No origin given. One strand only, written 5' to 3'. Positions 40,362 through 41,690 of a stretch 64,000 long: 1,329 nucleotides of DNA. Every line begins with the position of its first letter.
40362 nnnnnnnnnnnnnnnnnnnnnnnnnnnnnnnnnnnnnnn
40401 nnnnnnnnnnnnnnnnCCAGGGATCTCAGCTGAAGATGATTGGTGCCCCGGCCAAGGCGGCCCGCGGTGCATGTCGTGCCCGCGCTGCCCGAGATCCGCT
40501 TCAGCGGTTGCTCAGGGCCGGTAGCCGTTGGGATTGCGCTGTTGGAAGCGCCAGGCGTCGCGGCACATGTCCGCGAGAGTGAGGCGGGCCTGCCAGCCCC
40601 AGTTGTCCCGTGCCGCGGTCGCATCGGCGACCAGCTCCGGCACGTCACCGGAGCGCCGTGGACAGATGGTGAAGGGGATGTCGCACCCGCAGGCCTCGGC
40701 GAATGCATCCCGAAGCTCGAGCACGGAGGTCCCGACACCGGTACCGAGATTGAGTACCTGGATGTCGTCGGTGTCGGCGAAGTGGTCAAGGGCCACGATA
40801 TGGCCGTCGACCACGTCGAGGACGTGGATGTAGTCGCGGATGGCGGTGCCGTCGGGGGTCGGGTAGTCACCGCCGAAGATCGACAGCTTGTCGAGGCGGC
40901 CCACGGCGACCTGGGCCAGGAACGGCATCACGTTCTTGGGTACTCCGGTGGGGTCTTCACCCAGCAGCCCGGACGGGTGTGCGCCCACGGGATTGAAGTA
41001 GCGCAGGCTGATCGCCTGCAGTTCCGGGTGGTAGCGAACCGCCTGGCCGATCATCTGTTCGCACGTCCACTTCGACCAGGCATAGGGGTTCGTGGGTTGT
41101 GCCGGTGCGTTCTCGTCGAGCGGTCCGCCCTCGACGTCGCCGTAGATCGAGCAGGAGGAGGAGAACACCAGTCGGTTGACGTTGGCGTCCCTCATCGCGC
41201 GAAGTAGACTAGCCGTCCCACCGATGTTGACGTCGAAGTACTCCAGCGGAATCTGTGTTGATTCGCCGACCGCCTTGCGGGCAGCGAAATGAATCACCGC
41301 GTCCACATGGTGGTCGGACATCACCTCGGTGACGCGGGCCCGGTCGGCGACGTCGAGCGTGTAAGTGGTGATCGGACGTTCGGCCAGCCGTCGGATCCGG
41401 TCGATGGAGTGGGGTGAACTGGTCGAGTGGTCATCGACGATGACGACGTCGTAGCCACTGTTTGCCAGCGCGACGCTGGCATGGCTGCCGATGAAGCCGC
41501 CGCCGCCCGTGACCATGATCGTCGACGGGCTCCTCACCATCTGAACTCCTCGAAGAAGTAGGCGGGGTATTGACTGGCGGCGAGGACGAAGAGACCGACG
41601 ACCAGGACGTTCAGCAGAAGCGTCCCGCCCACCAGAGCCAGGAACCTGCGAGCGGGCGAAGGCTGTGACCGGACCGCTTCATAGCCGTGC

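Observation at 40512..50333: Synthase-type exopolysaccharide locus predicting a xylose/L-arabinose polymer in a mycobacterium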

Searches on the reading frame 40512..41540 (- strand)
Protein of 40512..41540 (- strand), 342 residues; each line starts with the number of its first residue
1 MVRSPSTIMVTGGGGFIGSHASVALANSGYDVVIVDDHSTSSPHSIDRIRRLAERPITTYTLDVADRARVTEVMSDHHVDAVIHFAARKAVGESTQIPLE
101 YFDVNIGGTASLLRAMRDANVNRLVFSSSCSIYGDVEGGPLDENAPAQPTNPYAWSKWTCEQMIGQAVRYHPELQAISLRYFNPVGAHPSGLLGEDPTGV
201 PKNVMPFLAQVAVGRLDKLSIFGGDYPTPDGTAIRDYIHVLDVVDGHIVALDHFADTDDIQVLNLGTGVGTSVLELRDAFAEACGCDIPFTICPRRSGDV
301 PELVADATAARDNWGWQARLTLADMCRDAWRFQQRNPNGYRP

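Call 3: search_protein_families(library=pfam, proteins=[window:40512-41540:-], max_evalue=0.01)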
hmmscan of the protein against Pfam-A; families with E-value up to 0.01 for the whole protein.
window:40512-41540:- (342 aa): 13 families
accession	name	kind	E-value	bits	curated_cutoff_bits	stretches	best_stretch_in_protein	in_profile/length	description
PF01370.27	Epimerase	-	2.9e-57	194.3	20.9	1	8-266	1-240/240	NAD dependent epimerase/dehydratase family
PF16363.11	GDP_Man_Dehyd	-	2.6e-55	188.6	27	1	9-328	1-331/332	GDP-mannose 4,6 dehydratase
PF01073.25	3Beta_HSD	-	7.4e-18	65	22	1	9-255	1-233/280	3-beta hydroxysteroid dehydrogenase/isomerase family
PF02719.21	Polysacc_synt_2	-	1.3e-16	61.1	20.2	1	8-129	1-128/293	Polysaccharide biosynthesis protein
PF04321.23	RmlD_sub_bind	-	2.7e-15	56.7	27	1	7-168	2-140/287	RmlD substrate binding domain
PF13460.12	NAD_binding_10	-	2.5e-08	34.4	27.2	1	12-140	1-109/184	NAD(P)H-binding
PF08659.16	KR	-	1.8e-07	31.7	22.6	1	7-131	2-138/180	KR domain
PF00106.31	adh_short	-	2.5e-07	30.8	26.6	1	7-117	2-124/195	short chain dehydrogenase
PF07993.18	NAD_binding_4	-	5.2e-07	29.5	20.1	1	77-168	87-192/258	Male sterility protein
PF13561.12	adh_short_C2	-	0.0024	17.9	27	1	17-117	8-116/236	Enoyl-(Acyl carrier protein) reductase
PF05368.20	NmrA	-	0.0024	17.9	27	1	6-129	3-107/298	NmrA-like family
PF02737.24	3HCDH_N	-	0.0074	16.7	22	0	13-71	6-64/180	3-hydroxyacyl-CoA dehydrogenase, NAD binding domain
PF07992.20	Pyr_redox_2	-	0.0096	15.8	26.1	0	8-111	145-240/291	Pyridine nucleotide-disulphide oxidoreductase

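Call 4: search_protein_families(library=ncbifam, proteins=[window:40512-41540:-], max_evalue=0.01)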
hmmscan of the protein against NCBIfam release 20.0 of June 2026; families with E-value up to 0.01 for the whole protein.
window:40512-41540:- (342 aa): 95 families (the best 25 are shown)
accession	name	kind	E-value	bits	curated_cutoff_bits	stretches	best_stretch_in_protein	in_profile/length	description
NF007956.0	PRK10675.1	subfamily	1.7e-117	392.3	394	1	8-341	3-337/338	UDP-glucose 4-epimerase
TIGR01179.1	galE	equivalog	6.6e-115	383.5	262.3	1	8-339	2-331/332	UDP-glucose 4-epimerase GalE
TIGR02197.1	heptose_epim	equivalog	2.5e-30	105.7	274.6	1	8-290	1-268/316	ADP-glyceromanno-heptose 6-epimerase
TIGR04180.1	EDH_00030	hypoth_equivalog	2.7e-30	105.5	475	1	8-319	1-295/297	NAD-dependent 4,6-dehydratase LegB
TIGR01181.1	dTDP_gluc_dehyt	equivalog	4.6e-28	98.2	365.1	1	8-336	2-314/321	dTDP-glucose 4,6-dehydratase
NF011728.1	PRK15181.1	equivalog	6.6e-21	74.7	760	1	2-276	12-274/348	Vi polysaccharide biosynthesis UDP-N-acetylglucosaminuronic acid C-4 epimerase TviC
TIGR02622.1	CDP_4_6_dhtase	equivalog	1.6e-17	63.7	278.45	1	7-164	6-165/352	CDP-glucose 4,6-dehydratase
TIGR03466.1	HpnA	hypoth_equivalog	8.6e-17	61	367.65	1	8-187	3-173/327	hopanoid-associated sugar epimerase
NF043036.1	ErythonDh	equivalog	4.6e-16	58.9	325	1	8-167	3-163/321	D-erythronate dehydrogenase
NF042423.1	oxyalk_red_Shew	equivalog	1e-14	54.4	580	1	6-181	9-171/331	2-alkyl-3-oxoalkanoate reductase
NF042422.1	oxyalk_red_OleD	equivalog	1.6e-14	54.1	580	1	8-180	3-164/329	2-alkyl-3-oxoalkanoate reductase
NF007582.0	PRK10217.1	equivalog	1.6e-14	53.8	698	1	7-168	3-175/355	dTDP-glucose 4,6-dehydratase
NF047922.1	GDPFucSynFcl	equivalog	6.9e-14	52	500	1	60-331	35-299/308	GDP-L-fucose synthase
TIGR01472.1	gmd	equivalog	5e-12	45.7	415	1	9-288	4-272/342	GDP-mannose 4,6-dehydratase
TIGR01214.1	rmlD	equivalog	8.9e-12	44.7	224.05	1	7-168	1-139/285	dTDP-4-dehydrorhamnose reductase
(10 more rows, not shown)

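Call 58: search_solved_structures(query=window:40512-41540:-, max_evalue=1e-60)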
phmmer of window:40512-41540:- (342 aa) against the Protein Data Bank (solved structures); distinct sequences matched with E-value up to 1e-60: 30.
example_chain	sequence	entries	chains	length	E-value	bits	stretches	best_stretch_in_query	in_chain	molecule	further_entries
1udc_A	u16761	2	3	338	4.2e-106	358.3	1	8-340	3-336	UDP-GALACTOSE-4-EPIMERASE | UDP-GALACTOSE 4-EPIMERASE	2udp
1lrk_A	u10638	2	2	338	5.8e-106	357.8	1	8-340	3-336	UDP-glucose 4-epimerase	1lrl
1lrj_A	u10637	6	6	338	5.8e-106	357.8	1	8-340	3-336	UDP-glucose 4-epimerase | UDP-GALACTOSE 4-EPIMERASE | UDP-GALACTOSE-4-EPIMERASE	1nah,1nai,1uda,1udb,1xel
1kvr_A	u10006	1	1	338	1.1e-105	356.9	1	8-340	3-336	UDP-GALACTOSE 4-EPIMERASE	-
1kvu_A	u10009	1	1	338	1.5e-105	356.5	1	8-340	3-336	UDP-GALACTOSE 4-EPIMERASE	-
1kvs_A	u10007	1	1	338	1.5e-105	356.4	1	8-340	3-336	UDP-GALACTOSE 4-EPIMERASE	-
1kvq_A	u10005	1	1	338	1.5e-105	356.4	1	8-340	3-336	UDP-GALACTOSE 4-EPIMERASE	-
1a9y_A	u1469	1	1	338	3.9e-105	355.1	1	8-340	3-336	UDP-GALACTOSE 4-EPIMERASE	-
1kvt_A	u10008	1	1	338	4e-105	355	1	8-340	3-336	UDP-GALACTOSE 4-EPIMERASE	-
1a9z_A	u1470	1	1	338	5.4e-105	354.6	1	8-340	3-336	UDP-GALACTOSE 4-EPIMERASE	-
3enk_A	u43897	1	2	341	6.2e-105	354.4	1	5-340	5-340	UDP-glucose 4-epimerase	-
5gy7_A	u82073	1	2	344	1.5e-104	353.2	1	8-340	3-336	UDP-glucose 4-epimerase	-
6k0i_A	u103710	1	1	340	2.9e-102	345.6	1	6-341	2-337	UDP-glucose 4-epimerase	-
6k0g_A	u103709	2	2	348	3.2e-102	345.5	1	6-341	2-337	UDP-glucose 4-epimerase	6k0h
7kn1_A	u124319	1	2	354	9.4e-99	334.1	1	7-334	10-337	UDP-glucose 4-epimerase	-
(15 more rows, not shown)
